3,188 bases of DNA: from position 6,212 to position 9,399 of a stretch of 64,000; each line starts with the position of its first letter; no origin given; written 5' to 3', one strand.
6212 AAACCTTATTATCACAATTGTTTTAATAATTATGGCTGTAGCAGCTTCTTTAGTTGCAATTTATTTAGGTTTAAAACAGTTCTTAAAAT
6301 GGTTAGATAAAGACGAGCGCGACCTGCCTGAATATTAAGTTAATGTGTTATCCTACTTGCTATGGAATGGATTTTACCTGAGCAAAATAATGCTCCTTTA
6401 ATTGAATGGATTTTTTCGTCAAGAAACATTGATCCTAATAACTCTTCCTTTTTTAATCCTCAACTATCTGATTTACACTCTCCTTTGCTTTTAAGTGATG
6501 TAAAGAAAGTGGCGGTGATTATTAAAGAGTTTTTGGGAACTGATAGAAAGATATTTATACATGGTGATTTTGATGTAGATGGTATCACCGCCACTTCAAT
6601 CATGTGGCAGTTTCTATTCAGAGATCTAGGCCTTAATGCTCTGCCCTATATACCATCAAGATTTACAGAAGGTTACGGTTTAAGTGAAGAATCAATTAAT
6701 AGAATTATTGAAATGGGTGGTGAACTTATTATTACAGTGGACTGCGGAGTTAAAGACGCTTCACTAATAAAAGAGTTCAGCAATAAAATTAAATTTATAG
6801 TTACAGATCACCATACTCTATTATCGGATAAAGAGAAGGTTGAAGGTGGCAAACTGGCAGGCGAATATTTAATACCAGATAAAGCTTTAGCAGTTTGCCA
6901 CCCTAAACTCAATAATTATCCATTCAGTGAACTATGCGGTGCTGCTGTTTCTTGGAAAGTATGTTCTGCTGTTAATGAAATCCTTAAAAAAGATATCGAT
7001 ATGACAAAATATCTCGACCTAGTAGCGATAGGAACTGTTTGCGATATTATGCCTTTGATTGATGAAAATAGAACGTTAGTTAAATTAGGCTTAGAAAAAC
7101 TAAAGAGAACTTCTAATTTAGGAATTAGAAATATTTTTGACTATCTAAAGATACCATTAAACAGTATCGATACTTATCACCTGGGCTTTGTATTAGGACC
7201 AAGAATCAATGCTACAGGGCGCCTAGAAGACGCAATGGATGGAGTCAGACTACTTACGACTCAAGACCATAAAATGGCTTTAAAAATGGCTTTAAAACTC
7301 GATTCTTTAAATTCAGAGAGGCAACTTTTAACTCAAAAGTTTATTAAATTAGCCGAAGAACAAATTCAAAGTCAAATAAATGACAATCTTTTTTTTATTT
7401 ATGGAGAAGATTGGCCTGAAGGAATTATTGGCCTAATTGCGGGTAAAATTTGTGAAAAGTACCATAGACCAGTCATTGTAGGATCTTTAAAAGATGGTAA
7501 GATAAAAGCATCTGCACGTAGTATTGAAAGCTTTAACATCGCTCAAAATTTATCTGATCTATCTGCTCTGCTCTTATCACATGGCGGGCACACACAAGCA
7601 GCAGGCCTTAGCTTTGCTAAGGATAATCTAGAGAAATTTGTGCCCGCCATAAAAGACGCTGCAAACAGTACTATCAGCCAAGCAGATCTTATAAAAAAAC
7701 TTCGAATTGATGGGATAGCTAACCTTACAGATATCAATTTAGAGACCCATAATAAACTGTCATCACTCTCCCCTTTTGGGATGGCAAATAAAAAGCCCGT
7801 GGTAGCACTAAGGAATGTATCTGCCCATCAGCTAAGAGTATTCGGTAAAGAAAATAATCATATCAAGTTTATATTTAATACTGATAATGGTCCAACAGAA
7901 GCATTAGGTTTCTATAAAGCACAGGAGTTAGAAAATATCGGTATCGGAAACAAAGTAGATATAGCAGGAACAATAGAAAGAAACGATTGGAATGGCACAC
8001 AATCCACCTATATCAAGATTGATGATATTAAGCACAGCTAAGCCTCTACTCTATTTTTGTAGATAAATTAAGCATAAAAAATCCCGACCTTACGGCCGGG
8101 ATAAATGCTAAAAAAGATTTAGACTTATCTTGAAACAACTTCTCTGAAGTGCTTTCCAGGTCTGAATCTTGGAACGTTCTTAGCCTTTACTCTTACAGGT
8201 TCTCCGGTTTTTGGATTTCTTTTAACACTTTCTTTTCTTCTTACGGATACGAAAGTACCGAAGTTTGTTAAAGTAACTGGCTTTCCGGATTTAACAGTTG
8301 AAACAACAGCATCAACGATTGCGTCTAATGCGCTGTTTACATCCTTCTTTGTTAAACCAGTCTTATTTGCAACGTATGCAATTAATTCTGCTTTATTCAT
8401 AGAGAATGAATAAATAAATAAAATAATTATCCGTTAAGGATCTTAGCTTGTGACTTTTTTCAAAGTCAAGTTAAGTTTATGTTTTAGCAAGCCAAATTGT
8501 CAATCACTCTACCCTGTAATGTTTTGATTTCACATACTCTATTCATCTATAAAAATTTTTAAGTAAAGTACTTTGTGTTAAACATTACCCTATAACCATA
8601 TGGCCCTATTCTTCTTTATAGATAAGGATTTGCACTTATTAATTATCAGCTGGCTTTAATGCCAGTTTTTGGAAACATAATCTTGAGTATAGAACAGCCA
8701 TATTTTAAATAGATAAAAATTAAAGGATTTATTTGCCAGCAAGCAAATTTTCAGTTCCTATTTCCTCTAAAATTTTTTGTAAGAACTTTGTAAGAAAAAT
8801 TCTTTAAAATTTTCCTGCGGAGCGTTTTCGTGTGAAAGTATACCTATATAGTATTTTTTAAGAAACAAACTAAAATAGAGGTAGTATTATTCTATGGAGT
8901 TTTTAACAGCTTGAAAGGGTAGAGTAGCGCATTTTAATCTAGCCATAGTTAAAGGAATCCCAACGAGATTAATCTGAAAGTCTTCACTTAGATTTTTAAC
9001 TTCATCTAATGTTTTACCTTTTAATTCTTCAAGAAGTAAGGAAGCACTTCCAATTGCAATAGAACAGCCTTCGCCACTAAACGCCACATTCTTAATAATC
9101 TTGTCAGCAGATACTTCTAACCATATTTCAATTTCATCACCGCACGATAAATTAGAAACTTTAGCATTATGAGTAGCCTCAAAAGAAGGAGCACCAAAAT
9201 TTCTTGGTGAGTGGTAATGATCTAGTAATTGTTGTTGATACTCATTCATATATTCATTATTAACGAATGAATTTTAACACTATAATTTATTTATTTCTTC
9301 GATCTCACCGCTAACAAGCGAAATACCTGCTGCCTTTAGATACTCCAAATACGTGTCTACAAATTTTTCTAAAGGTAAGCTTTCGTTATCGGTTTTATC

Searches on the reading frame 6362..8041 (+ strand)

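Call 43: search_protein_families(library=pfam, proteins=[window:6362-8041:+], max_evalue=0.0001)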
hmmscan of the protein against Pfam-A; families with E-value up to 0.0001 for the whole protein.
window:6362-8041:+ (559 aa): 3 families
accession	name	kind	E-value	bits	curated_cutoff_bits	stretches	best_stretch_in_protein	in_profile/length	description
PF17768.7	RecJ_OB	-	9.9e-27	93.6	27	1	449-555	1-107/107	RecJ OB domain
PF01368.27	DHH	-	3.1e-18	66.7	28.1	1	63-225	1-125/125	DHH family, N-terminal domain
PF02272.25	DHHA1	-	7.3e-14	52.5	25.9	1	341-434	2-100/102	DHHA1 domain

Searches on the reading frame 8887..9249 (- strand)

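Call 43: search_protein_families(library=pfam, proteins=[window:8887-9249:-], max_evalue=0.0001)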
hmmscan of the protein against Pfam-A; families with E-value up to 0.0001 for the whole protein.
window:8887-9249:- (120 aa): 1 family
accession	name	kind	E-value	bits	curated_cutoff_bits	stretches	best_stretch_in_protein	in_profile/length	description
PF01592.21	NifU_N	-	5.2e-22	78.8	22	1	3-119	1-117/127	NifU-like N terminal domain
